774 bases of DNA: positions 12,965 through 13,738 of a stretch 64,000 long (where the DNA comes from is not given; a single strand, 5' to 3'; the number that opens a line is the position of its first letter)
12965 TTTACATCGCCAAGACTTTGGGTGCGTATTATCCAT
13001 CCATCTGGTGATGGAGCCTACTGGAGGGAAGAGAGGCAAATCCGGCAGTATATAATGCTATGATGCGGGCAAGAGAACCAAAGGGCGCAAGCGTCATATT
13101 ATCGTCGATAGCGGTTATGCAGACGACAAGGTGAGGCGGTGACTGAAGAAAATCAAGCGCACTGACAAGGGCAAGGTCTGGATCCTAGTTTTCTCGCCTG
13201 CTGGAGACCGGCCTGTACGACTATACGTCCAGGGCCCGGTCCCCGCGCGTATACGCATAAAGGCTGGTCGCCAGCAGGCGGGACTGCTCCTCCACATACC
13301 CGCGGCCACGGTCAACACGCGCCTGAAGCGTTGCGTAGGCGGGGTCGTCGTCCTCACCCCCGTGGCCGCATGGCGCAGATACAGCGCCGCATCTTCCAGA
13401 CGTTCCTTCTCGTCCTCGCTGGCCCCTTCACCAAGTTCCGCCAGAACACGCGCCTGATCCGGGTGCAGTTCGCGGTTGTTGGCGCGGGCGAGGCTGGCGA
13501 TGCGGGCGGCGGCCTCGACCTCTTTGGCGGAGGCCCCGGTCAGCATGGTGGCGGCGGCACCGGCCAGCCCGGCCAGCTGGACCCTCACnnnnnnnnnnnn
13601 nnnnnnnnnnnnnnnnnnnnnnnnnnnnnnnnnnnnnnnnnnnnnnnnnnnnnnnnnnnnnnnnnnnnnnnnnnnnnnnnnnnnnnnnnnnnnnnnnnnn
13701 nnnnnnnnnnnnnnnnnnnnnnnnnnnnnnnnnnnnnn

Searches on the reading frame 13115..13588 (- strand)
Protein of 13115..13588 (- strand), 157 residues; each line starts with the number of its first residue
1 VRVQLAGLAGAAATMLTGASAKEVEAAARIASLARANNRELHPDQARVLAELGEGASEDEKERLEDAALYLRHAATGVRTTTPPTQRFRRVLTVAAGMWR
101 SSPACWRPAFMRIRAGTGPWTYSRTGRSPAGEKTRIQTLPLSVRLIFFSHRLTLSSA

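Call 14: search_protein_families(library=pfam, proteins=[window:13115-13588:-], max_evalue=0.001)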
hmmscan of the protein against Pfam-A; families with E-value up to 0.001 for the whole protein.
window:13115-13588:- (157 aa): 0 families

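Call 36: search_protein_families(library=pfam, proteins=[window:13115-13588:-], max_evalue=1)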
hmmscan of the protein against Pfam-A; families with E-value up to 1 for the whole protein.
window:13115-13588:- (157 aa): 2 families
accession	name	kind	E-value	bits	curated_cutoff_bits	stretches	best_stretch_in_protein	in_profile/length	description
PF11588.13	DUF3243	-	0.2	12.4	27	1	17-64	23-70/79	Protein of unknown function (DUF3243)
PF04829.18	PT-VENN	-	0.71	10.5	20.3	0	5-38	15-48/52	Pre-toxin domain with VENN motif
